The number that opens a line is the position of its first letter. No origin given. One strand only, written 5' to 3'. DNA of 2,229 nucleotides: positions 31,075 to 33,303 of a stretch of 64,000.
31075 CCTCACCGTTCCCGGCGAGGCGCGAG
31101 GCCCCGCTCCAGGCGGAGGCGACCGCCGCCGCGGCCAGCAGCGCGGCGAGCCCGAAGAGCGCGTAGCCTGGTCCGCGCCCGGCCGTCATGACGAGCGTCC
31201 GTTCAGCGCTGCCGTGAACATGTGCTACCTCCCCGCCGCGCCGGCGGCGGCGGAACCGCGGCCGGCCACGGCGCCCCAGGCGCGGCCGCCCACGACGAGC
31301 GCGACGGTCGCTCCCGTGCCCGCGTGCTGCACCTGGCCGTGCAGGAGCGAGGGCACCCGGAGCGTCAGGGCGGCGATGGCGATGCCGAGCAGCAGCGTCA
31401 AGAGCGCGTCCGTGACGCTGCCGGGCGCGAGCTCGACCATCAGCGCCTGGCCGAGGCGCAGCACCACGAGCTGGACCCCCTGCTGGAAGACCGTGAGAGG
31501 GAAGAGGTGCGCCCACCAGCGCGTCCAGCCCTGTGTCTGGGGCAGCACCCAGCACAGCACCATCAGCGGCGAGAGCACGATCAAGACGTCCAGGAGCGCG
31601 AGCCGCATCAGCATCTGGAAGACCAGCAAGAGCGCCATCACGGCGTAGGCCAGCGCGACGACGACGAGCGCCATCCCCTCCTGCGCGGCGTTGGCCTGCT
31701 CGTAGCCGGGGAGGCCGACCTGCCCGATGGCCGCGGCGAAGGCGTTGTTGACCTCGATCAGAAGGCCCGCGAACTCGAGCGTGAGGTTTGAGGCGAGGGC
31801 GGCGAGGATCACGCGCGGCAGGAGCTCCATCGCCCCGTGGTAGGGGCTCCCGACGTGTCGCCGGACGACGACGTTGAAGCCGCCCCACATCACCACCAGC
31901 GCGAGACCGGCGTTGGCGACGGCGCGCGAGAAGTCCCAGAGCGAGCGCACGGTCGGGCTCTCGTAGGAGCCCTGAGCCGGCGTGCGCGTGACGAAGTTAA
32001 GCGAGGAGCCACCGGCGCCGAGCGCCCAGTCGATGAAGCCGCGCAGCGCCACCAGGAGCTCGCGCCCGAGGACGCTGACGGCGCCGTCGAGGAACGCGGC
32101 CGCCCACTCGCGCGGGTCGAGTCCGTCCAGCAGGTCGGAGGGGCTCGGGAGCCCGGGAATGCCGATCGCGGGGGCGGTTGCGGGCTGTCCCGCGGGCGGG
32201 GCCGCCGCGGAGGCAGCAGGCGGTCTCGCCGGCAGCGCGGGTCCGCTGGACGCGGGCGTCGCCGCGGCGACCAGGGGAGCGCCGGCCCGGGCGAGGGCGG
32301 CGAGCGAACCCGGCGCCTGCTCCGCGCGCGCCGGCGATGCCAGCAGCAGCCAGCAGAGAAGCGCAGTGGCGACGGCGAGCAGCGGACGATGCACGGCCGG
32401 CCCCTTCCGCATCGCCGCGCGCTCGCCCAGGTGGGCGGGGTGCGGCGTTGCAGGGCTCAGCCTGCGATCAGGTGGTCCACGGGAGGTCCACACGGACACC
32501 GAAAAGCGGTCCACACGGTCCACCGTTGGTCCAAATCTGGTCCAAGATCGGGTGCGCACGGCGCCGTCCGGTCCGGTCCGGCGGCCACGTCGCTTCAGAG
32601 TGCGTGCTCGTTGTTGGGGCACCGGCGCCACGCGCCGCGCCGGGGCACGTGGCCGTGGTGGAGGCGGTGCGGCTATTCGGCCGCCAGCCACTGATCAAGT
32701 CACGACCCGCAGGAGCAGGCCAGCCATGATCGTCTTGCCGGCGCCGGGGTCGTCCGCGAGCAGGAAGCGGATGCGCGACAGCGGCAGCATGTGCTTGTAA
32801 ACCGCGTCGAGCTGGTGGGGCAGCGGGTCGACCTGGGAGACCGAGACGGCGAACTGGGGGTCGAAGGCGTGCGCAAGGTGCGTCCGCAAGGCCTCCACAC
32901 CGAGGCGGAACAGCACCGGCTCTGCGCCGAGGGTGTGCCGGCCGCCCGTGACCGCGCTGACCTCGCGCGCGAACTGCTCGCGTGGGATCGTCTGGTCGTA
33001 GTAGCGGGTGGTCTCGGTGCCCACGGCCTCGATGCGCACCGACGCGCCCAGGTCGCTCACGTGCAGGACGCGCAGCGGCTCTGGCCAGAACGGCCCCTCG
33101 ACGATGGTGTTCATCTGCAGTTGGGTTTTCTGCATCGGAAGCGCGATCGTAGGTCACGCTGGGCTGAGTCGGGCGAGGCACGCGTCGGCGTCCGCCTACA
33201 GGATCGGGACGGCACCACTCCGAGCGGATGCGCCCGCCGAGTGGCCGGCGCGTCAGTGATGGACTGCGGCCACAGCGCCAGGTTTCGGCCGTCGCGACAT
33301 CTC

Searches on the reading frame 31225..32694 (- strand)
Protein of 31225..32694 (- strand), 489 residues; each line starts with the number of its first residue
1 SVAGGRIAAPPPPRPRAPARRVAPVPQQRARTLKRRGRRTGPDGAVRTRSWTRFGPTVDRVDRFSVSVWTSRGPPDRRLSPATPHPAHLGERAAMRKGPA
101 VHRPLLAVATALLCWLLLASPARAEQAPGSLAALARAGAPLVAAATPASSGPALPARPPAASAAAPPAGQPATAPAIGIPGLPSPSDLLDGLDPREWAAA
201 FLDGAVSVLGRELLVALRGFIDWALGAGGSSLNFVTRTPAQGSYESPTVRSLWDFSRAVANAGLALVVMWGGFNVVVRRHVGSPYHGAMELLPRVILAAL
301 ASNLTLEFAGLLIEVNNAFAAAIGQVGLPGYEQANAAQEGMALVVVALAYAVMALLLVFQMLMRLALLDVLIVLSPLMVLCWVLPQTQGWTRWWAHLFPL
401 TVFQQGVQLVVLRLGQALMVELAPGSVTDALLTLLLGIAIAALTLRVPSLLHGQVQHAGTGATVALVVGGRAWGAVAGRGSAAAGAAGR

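Call 29: search_protein_families(library=pfam, proteins=[window:31225-32694:-], max_evalue=0.001)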
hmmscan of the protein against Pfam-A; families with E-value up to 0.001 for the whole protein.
window:31225-32694:- (489 aa): 2 families
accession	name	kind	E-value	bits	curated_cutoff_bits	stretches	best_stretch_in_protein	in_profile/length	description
PF19597.4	TrbL_4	-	3e-14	53.5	27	1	243-463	41-256/276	Conjugal transfer protein TrbL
PF04610.19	TrbL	-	0.00042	20.6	25.9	1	302-445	53-208/215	TrbL/VirB6 plasmid conjugal transfer protein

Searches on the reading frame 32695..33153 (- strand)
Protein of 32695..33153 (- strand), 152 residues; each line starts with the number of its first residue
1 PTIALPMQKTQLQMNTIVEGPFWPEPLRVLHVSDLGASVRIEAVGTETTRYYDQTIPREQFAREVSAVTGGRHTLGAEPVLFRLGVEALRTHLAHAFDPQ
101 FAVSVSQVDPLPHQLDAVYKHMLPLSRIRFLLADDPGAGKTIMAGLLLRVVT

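Call 29: search_protein_families(library=pfam, proteins=[window:32695-33153:-], max_evalue=0.001)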
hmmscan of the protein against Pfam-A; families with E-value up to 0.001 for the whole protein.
window:32695-33153:- (152 aa): 0 families

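Call 61: find_encoding_contigs(protein=window:32698-33135:-, flank=10000, max_places=2)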
Protein window:32698-33135:- (146 aa): no gene with exactly this product is on record in the collection.
